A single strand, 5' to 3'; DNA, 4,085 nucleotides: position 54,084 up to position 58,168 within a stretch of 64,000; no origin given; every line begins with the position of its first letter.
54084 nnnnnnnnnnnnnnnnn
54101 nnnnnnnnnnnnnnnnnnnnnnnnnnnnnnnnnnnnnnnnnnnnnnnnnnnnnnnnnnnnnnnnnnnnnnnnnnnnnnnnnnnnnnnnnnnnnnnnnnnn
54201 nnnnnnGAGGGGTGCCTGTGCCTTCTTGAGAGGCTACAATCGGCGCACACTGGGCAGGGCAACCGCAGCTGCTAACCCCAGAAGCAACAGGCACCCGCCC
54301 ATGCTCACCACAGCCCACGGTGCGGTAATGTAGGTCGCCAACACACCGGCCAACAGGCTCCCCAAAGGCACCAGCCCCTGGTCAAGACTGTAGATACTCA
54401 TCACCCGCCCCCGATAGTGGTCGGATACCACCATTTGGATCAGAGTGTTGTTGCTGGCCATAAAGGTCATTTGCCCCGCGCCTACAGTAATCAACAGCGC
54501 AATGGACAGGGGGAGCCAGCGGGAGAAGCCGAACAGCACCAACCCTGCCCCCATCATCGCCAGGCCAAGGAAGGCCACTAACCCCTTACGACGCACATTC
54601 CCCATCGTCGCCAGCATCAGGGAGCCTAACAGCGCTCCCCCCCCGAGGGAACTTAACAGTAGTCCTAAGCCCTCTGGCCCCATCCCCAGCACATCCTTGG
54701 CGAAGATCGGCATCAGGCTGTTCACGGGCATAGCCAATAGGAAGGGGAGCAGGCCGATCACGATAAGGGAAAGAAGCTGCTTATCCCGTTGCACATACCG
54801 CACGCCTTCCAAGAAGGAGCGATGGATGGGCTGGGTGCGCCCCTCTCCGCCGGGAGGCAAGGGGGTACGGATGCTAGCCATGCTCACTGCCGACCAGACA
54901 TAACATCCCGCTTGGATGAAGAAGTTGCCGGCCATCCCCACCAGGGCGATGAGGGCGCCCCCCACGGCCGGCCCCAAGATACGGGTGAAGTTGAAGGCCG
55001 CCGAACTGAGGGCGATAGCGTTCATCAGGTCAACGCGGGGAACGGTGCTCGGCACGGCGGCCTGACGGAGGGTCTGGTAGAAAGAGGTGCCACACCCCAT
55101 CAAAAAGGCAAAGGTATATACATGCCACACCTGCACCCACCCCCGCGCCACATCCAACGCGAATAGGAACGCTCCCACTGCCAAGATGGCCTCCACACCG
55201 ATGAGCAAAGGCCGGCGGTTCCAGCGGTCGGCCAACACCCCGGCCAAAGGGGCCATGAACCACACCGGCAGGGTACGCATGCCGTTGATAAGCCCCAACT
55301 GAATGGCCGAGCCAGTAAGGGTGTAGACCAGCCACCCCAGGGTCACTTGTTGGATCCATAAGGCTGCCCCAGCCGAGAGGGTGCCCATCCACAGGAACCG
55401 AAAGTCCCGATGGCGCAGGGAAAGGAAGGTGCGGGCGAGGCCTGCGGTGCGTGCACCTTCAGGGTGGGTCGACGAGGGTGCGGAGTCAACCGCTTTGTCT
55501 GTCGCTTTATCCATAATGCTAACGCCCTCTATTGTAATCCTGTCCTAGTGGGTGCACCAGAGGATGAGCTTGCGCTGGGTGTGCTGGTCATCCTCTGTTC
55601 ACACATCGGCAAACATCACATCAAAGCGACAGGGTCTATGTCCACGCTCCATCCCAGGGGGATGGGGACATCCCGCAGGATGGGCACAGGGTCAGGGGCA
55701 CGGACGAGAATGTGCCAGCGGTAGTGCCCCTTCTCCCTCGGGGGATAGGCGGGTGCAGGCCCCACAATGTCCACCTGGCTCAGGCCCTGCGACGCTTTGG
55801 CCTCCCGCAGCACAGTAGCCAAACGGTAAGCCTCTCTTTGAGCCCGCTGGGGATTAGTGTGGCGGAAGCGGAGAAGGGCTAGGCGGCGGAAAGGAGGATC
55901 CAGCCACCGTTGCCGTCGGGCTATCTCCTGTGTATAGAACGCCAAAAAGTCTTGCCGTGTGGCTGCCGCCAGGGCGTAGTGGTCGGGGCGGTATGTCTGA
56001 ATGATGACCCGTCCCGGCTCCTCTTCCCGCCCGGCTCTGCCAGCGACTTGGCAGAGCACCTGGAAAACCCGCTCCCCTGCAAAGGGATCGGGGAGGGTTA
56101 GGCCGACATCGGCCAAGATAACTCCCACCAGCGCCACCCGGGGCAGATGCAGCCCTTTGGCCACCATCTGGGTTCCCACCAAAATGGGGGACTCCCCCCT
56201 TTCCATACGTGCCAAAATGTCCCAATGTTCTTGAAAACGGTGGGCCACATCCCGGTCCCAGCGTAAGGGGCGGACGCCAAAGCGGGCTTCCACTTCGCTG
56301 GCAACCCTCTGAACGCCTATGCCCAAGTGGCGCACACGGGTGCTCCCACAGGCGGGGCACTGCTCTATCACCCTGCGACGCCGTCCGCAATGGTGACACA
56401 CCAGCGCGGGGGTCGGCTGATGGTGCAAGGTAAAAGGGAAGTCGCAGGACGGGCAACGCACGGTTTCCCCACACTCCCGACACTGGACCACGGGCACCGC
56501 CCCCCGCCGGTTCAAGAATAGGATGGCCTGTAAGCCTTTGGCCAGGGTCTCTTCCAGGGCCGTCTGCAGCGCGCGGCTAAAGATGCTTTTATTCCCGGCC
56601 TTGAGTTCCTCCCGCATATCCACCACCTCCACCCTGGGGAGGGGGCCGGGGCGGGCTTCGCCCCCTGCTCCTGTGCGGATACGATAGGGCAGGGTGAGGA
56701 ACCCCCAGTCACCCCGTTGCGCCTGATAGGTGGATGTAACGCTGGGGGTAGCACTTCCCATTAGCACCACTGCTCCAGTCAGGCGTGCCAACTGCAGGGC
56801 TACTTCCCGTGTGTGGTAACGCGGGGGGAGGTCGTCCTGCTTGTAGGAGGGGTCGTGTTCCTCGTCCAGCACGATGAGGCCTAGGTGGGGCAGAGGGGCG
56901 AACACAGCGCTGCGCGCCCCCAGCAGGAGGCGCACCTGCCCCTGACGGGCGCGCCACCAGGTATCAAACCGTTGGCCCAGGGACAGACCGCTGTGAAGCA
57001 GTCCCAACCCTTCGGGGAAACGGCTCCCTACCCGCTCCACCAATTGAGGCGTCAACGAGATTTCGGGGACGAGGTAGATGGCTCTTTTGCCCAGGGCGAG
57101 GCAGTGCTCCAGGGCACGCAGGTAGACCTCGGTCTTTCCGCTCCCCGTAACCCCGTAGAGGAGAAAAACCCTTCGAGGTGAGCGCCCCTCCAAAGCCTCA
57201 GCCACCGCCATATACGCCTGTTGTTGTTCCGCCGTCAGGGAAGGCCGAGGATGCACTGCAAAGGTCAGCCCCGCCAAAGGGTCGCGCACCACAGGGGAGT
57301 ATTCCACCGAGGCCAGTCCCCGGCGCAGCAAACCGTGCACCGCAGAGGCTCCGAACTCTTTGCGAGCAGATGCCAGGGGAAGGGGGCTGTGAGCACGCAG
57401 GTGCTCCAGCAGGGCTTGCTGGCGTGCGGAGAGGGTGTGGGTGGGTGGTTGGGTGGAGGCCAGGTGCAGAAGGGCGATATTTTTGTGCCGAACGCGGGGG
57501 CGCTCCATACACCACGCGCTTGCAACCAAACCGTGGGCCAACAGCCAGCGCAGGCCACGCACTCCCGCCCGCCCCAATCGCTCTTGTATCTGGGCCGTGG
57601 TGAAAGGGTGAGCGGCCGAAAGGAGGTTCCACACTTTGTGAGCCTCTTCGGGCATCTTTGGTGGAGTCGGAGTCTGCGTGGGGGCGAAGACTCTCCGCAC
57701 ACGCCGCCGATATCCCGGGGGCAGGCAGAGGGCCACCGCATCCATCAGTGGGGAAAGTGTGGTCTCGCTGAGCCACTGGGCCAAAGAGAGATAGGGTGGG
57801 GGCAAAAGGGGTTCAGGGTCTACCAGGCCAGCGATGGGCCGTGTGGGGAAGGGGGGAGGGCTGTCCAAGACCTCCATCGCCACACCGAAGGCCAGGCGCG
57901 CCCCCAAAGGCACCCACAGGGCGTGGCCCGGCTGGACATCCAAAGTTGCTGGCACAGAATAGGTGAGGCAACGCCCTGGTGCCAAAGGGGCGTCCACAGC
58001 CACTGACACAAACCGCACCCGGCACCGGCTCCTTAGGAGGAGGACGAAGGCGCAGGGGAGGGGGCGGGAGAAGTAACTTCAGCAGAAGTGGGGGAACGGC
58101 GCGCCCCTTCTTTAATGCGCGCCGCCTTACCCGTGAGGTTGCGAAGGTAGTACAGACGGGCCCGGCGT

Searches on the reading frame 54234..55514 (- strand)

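Call 48: search_protein_families(library=pfam, proteins=[window:54234-55514:-], max_evalue=0.00001)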
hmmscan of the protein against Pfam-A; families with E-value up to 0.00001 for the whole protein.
window:54234-55514:- (426 aa): 2 families
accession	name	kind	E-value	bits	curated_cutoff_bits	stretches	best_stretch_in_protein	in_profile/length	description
PF05977.19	MFS_3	-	5.3e-59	200.5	27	1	29-418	3-391/524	Transmembrane secretion effector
PF07690.21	MFS_1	-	2.6e-36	125.7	33.4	1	41-377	1-337/347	Major Facilitator Superfamily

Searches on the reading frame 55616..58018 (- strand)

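Call 48: search_protein_families(library=pfam, proteins=[window:55616-58018:-], max_evalue=0.00001)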
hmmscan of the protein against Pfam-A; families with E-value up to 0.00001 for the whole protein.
window:55616-58018:- (800 aa): 4 families
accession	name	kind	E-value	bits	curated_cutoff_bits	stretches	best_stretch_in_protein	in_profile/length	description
PF17764.6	PriA_3primeBD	-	1.2e-17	64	22.7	1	6-100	2-96/96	3'DNA-binding domain (3'BD)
PF18074.6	PriA_C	-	3e-13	50.8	26.9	1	709-778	1-67/95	Primosomal protein N C-terminal domain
PF00270.35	DEAD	-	4.2e-13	49.8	26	1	269-426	8-161/167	DEAD/DEAH box helicase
PF04851.21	ResIII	-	2.8e-09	37.5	22.5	1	260-425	3-162/164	Type III restriction enzyme, res subunit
